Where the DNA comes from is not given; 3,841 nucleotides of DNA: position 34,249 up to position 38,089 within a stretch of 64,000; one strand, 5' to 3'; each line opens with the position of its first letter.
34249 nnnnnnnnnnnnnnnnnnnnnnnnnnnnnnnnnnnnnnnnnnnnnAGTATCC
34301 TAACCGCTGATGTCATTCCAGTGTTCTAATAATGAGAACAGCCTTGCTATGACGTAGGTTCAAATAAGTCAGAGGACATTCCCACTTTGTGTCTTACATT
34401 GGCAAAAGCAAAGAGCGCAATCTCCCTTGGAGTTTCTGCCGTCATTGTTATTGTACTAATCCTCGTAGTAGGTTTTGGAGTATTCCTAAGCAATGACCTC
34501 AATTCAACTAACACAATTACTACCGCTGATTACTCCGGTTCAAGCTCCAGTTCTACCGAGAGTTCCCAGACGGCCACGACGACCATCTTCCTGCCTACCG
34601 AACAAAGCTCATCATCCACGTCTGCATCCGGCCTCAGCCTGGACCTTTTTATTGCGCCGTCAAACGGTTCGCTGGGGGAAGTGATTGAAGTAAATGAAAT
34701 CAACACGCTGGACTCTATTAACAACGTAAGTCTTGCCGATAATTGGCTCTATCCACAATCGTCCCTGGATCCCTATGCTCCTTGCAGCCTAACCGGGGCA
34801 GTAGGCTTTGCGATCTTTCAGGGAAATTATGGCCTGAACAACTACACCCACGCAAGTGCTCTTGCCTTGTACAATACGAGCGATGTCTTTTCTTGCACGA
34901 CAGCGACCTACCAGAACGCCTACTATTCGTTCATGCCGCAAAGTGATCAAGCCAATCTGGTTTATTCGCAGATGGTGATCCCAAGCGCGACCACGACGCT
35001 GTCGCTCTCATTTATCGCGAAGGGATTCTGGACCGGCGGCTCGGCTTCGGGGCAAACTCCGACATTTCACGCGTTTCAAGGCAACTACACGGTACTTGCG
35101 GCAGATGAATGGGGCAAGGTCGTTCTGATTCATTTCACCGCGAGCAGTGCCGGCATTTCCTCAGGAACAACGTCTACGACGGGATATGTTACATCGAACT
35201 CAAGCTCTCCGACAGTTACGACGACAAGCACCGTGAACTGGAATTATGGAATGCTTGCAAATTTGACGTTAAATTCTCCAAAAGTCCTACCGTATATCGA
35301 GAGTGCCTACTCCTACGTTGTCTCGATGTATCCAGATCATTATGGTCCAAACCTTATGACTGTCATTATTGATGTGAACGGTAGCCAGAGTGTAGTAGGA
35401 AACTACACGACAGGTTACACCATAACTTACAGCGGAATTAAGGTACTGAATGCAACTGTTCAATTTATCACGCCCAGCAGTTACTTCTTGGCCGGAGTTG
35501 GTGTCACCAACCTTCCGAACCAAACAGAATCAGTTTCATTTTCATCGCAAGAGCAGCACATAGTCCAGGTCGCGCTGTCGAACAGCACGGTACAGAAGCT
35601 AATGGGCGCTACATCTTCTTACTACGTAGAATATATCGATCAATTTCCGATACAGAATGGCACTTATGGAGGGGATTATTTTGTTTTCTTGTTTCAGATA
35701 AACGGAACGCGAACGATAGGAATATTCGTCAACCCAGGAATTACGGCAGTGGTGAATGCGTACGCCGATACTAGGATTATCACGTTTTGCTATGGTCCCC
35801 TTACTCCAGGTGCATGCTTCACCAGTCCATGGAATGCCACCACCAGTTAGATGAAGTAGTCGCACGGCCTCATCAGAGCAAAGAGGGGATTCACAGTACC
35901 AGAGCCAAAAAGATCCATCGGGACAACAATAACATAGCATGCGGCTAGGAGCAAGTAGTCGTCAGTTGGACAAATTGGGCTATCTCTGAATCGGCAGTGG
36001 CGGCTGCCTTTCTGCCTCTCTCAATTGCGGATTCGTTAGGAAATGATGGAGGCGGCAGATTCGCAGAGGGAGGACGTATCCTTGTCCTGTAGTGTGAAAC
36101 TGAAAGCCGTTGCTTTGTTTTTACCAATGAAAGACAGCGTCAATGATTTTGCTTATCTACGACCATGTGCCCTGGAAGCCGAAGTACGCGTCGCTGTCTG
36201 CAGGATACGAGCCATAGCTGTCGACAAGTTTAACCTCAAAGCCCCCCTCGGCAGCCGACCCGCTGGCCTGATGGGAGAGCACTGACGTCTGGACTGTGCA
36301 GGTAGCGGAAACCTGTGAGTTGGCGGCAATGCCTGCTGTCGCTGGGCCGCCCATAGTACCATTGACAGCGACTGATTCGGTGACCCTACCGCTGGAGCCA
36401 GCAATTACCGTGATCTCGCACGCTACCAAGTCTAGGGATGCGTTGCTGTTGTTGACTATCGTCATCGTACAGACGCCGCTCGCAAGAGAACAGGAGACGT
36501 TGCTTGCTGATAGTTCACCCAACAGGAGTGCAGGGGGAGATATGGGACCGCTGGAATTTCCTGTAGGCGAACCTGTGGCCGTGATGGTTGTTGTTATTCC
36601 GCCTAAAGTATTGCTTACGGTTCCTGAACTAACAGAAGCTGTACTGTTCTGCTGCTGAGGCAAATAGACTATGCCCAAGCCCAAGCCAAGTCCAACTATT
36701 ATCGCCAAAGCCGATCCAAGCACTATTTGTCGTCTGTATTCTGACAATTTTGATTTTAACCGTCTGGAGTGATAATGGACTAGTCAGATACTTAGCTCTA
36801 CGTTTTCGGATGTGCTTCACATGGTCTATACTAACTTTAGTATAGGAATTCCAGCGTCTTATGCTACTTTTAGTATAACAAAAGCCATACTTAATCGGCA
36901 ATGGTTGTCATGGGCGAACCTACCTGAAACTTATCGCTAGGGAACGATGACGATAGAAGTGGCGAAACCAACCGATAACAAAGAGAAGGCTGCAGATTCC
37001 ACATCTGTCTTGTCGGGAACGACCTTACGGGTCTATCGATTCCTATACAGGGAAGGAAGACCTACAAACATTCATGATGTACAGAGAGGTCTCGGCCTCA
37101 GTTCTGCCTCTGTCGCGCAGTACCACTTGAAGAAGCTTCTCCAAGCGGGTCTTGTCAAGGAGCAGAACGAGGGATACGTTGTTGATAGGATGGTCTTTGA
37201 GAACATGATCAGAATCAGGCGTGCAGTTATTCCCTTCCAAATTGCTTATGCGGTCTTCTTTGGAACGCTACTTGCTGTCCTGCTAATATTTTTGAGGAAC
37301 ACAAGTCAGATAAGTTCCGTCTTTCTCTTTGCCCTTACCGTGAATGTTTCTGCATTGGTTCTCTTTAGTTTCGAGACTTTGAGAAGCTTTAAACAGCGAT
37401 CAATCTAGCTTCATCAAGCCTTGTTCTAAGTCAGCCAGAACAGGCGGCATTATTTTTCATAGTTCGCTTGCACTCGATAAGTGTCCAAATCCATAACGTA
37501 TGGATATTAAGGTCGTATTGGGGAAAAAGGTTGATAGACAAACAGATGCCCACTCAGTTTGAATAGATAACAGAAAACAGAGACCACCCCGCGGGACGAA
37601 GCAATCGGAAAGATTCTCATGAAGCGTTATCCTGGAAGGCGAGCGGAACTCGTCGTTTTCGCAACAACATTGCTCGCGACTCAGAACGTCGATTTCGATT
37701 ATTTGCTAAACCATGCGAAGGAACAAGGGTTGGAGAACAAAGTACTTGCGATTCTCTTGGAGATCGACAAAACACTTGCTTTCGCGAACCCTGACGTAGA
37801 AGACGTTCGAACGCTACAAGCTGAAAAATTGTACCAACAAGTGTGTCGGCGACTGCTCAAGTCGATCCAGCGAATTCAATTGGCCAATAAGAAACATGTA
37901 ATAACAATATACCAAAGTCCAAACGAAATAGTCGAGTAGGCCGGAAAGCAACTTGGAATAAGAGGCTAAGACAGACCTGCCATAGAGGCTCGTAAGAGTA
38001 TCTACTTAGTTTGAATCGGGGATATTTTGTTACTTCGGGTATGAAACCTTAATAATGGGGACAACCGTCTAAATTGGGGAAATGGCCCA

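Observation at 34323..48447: Six copies of a 45-bp leader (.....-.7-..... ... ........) wired to a TTG-initiated family of anchored surface proteins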

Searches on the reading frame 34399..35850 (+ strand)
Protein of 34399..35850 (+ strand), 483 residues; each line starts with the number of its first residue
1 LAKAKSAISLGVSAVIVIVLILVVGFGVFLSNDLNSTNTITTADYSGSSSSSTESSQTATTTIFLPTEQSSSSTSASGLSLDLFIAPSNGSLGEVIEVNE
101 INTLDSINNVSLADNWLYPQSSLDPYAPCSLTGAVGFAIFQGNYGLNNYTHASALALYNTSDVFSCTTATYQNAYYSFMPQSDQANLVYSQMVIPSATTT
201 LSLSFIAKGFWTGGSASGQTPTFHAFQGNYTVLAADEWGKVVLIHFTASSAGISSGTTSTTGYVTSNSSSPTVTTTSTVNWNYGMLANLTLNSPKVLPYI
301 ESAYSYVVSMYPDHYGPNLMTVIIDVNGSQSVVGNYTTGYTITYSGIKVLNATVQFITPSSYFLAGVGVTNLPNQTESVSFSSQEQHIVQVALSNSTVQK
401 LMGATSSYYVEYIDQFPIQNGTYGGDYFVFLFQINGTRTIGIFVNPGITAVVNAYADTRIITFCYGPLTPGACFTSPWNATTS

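Call 7: search_protein_families(library=pfam, proteins=[window:34399-35850:+], max_evalue=0.1)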
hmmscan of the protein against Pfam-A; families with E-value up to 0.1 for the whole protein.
window:34399-35850:+ (483 aa): 1 family
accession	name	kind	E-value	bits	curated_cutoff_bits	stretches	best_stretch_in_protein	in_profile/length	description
PF21827.1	New_glue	-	0.036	14.2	31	0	18-76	5-61/94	New glue protein family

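Call 82: search_protein_families(library=ncbifam, proteins=[window:34399-35850:+], max_evalue=0.1)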
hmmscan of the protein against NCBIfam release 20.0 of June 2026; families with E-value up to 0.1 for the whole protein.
window:34399-35850:+ (483 aa): 1 family
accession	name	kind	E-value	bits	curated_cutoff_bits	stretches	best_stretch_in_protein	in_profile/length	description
NF042931.1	SAG1386_EF1546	equivalog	0.012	15.7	80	1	10-75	31-96/158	SAG1386/EF1546 family surface-associated protein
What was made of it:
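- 34399..35850 (+): Family member 1. TTG start 76 nt after the first G of the palindrome. Encodes the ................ signal anchor, a Ser/Thr-rich stalk and an ectodomain related to member 4. No Pfam or NCBIfam family (calls 7, 82).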

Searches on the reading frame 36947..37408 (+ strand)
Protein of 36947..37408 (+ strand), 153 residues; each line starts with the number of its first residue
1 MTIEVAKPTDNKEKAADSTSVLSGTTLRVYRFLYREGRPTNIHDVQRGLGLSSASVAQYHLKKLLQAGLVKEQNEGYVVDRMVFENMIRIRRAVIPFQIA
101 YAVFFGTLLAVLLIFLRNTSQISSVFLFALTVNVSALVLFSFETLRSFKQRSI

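Call 7: search_protein_families(library=pfam, proteins=[window:36947-37408:+], max_evalue=0.1)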
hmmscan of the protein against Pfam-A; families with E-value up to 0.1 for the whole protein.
window:36947-37408:+ (153 aa): 11 families
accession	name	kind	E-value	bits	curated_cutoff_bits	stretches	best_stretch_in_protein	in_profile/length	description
PF12840.13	HTH_20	-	2.2e-08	34.4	27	1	22-72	2-50/51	Helix-turn-helix domain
PF13412.12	HTH_24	-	0.00028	20.8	21.9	1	24-71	3-48/48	Winged helix-turn-helix DNA-binding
PF13463.12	HTH_27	-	0.00091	19.9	22.2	1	31-73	10-51/68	Winged helix DNA-binding domain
PF12802.13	MarR_2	-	0.0011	19.5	27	1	23-73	4-53/61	MarR family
PF01726.22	LexA_DNA_bind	-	0.0016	18.6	23.7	1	32-73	18-59/65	LexA DNA binding domain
PF01022.26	HTH_5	-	0.0026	18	22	1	38-71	14-46/47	Bacterial regulatory protein, arsR family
PF23346.1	DUF7087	-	0.0068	17.1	27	1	84-137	66-120/134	Integral membrane domain of unknown function (DUF7087)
PF24038.1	DUF7347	-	0.016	15.8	27.6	1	27-80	14-67/77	Domain of unknown function (DUF7347)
PF01978.25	TrmB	-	0.055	13.8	25.6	1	27-77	11-59/68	Sugar-specific transcriptional regulator TrmB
PF24266.1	HTH_HVO_0163_N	-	0.061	13.8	31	1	57-74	33-50/70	HVO_0163, N-terminal HTH domain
PF09339.16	HTH_IclR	-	0.094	12.9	22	0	27-72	6-50/52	IclR helix-turn-helix domain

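Call 44: find_homologous_proteins(query=window:36947-37405:+, max_evalue=0.00001)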
Query window:36947-37405:+ (153 aa): 221 proteins with E <= 0.00001 among 306 candidates; the best 120 are listed.
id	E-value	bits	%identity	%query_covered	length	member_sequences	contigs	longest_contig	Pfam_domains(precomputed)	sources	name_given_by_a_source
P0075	8.1e-90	316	100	100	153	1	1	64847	PF12840.14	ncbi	-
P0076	4.0e-67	242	82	95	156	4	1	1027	PF12840.14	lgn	-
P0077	2.9e-65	236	79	95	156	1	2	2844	PF12840.14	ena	-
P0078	7.8e-63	229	75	95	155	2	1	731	PF12840.14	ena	-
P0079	4.2e-59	217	71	92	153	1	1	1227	PF12840.14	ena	-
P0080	1.7e-58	215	68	96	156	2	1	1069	PF12840.14,PF13412.13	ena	-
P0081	2.1e-57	211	68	94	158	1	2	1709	PF12840.14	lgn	-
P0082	6.2e-54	200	65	96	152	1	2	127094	PF12840.14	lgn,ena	-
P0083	3.3e-50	188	63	92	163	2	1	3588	PF12840.14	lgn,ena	-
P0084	1.7e-48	182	63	90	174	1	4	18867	PF12840.14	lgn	-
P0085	2.1e-47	179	61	89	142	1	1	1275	-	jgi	jgi:hypothetical protein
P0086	3.4e-47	178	59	92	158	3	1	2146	PF12840.14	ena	-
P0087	6.6e-46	174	59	95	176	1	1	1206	PF12840.14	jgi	jgi:predicted DNA-binding transcriptional regulator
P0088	6.6e-46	174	59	87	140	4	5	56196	-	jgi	jgi:predicted DNA-binding transcriptional regulator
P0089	1.0e-45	173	58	88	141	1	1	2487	-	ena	-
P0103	1.0e-43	167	56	93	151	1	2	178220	PF12840.14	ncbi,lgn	-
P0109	1.3e-42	163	58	85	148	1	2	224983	PF12840.14,PF01022.27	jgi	jgi:DNA-binding transcriptional ArsR family regulator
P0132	3.7e-41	158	58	87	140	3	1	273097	PF12840.14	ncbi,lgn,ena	-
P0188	2.9e-37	146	53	85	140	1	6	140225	-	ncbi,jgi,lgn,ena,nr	ncbi:MAG: helix-turn-helix transcriptional regulator [Nitrososphaerota archaeon]|jgi:hypothetical pr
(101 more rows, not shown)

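Call 45: find_encoding_contigs(protein=P0082, flank=4000, max_places=3)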
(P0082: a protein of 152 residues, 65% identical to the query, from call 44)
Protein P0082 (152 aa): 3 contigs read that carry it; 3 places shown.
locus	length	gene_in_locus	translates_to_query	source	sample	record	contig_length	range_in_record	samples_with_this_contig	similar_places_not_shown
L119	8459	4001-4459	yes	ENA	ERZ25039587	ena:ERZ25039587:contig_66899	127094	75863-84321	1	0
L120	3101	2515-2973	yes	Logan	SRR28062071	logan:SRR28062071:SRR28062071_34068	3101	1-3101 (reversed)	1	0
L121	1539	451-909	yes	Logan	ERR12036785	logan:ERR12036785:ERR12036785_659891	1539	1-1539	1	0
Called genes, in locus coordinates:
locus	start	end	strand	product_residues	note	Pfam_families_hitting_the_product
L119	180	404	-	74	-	-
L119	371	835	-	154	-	-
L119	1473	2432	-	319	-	-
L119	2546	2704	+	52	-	-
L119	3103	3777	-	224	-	-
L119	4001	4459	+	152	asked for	PF12840:HTH_20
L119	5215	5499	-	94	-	-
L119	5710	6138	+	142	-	-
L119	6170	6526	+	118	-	-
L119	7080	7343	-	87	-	-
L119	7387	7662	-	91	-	-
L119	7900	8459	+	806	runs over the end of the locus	-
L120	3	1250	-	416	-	?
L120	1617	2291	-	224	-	-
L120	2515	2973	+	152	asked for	PF12840:HTH_20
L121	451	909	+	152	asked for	PF12840:HTH_20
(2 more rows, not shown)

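Call 46: find_encoding_contigs(protein=P0103, flank=4000, max_places=3)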
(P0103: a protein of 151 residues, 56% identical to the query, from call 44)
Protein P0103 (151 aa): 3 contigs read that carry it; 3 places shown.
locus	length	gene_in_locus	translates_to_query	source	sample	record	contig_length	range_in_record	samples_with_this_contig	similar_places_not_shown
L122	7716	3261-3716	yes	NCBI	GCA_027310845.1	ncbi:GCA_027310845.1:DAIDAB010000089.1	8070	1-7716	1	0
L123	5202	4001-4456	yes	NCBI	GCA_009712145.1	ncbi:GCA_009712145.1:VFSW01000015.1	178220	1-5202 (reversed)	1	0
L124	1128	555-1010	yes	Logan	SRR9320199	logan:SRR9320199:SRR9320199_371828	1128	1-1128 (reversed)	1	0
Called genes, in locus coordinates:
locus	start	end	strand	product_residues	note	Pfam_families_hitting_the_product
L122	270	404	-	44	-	-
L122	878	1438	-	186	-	PF00583:Acetyltransf_1, PF13673:Acetyltransf_10, PF13508:Acetyltransf_7, PF08445:FR47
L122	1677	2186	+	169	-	-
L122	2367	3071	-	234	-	-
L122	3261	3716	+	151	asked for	PF12840:HTH_20 (weak)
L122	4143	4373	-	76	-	PF11848:DUF3368 (weak)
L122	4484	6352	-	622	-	PF01935:DUF87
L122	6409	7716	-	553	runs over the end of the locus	?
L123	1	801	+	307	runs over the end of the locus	PF02073:Peptidase_M29 (faint), PF26233:NicX (faint)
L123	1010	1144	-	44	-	-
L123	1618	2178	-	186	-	PF00583:Acetyltransf_1, PF13673:Acetyltransf_10, PF13508:Acetyltransf_7, PF08445:FR47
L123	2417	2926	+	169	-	-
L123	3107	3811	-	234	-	-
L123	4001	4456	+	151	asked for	PF12840:HTH_20 (weak)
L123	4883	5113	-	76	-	PF11848:DUF3368 (weak)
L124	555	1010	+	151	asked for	PF12840:HTH_20 (weak)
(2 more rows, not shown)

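Call 47: find_encoding_contigs(protein=P0109, flank=4000, max_places=3)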
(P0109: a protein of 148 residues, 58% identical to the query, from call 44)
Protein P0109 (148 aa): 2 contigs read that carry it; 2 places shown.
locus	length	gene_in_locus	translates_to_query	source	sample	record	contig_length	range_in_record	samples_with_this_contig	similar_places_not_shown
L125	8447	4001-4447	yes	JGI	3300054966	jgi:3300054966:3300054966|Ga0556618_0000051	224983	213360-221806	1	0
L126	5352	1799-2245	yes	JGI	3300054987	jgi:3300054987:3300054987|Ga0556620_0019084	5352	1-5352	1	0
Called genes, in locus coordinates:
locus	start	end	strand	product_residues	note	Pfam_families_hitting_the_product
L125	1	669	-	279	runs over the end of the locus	PF13714:PEP_mutase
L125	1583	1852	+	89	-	-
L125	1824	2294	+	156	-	-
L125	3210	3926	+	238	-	-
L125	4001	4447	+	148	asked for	PF12840:HTH_20, PF01022:HTH_5 (weak)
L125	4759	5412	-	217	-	-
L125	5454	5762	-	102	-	-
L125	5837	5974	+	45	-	-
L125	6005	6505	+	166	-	PF00226:DnaJ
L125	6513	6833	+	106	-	-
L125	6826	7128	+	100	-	-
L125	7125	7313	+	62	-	-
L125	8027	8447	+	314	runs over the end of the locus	-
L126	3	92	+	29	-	?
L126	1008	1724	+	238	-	-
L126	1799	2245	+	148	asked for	PF12840:HTH_20, PF01022:HTH_5 (weak)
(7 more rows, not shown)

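Call 48: find_encoding_contigs(protein=P0132, flank=4000, max_places=3)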
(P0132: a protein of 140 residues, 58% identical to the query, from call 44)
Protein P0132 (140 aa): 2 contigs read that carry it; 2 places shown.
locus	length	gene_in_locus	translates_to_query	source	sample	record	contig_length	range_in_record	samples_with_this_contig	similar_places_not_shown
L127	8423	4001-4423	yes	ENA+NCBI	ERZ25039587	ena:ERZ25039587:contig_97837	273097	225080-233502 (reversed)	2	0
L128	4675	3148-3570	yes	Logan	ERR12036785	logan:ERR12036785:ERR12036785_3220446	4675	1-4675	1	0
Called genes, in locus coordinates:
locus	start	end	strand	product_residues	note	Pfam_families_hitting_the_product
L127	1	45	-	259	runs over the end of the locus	PF13489:Methyltransf_23 (weak), PF08241:Methyltransf_11, PF08242:Methyltransf_12 (weak), PF09445:Methyltransf_15 (weak), PF13649:Methyltransf_25, PF13847:Methyltransf_31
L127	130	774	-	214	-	-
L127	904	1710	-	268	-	PF01488:Shikimate_DH (faint), PF02558:ApbA (weak), PF03435:Sacchrp_dh_NADP, PF03807:F420_oxidored, PF14748:P5CR_dimer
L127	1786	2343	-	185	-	PF01625:PMSR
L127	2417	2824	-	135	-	-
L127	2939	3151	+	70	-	-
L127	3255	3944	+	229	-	-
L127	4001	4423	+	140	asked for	PF12840:HTH_20 (weak)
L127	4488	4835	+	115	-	-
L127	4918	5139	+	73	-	-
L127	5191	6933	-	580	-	PF04851:ResIII (weak), PF13307:Helicase_C_2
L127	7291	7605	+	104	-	-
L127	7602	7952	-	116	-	-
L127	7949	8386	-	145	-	PF03551:PadR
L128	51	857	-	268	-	PF01488:Shikimate_DH (faint), PF02558:ApbA (weak), PF03435:Sacchrp_dh_NADP, PF03807:F420_oxidored, PF14748:P5CR_dimer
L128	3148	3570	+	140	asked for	PF12840:HTH_20 (weak)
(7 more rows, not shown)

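Call 49: find_encoding_contigs(protein=P0188, flank=4000, max_places=3)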
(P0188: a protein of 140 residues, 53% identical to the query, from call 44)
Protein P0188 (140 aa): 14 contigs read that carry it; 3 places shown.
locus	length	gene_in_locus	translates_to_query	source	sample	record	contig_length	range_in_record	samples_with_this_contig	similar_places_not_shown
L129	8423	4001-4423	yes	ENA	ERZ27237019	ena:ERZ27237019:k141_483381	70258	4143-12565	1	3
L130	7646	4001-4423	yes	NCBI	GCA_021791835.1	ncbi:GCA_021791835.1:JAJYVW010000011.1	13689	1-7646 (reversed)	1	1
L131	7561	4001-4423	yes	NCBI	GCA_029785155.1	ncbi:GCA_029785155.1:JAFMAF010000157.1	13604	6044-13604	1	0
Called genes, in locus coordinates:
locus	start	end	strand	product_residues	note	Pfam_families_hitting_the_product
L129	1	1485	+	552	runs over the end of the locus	PF01496:V_ATPase_I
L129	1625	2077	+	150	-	PF00582:Usp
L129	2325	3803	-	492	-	-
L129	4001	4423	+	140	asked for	-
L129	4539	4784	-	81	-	-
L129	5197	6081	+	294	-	PF06790:UPF0259, PF13248:Zn_ribbon_3 (weak), PF13240:Zn_Ribbon_1 (weak)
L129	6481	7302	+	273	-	PF00571:CBS (weak)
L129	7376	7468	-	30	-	-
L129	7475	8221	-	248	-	PF01061:ABC2_membrane (weak)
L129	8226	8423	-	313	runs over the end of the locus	PF00005:ABC_tran, PF13304:AAA_21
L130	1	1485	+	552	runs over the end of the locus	PF01496:V_ATPase_I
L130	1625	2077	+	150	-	PF00582:Usp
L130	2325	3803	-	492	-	-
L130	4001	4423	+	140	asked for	-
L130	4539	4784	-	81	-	-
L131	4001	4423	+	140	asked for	-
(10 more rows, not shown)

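Call 61: find_encoding_contigs(protein=P0075, flank=1000, max_places=2)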
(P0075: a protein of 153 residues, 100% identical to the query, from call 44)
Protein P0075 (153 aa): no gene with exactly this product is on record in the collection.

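Call 62: list_cluster_members(proteins=[P0075])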
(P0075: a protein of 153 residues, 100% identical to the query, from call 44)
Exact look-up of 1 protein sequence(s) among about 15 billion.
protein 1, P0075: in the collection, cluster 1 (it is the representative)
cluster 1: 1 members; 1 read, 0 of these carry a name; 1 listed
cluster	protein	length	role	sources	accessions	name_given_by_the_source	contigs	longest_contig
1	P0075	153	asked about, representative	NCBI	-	-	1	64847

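Call 82: search_protein_families(library=ncbifam, proteins=[window:36947-37408:+], max_evalue=0.1)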
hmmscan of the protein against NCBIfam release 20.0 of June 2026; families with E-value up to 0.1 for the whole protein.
window:36947-37408:+ (153 aa): 7 families
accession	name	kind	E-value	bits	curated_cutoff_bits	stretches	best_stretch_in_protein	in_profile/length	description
NF033788.1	HTH_metalloreg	subfamily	1.6e-05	24.6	55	1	25-77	12-62/77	metalloregulator ArsR/SmtB family transcription factor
NF040939.2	trans_reg_lrs14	equivalog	0.00054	20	90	1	22-74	19-70/103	Lrs14 family HTH-type transcriptional regulator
TIGR00498.1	lexA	equivalog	0.011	15.3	110.95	1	32-74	18-60/203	transcriptional repressor LexA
NF053606.1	Sta1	subfamily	0.012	15.7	80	1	22-75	18-69/100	Sta1 family transcriptional regulator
NF041413.1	ArsR_Rv2640c_fam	equivalog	0.015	15.6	155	1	40-87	59-105/118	Rv2640c family ArsR-like transcriptional regulator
NF033789.1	repress_SdpR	subfamily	0.045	13.7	100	1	44-88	26-73/79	autorepressor SdpR family transcription factor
TIGR03140.1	AhpF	equivalog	0.098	11.2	502.9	0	48-92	219-263/515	alkyl hydroperoxide reductase subunit F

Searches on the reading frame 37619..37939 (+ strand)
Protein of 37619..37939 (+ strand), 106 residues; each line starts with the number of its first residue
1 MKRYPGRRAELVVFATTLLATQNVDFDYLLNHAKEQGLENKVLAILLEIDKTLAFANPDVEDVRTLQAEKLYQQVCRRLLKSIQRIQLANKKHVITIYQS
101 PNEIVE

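Call 43: search_protein_families(library=pfam, proteins=[window:37619-37939:+], max_evalue=0.01)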
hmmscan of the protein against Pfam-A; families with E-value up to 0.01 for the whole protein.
window:37619-37939:+ (106 aa): 0 families
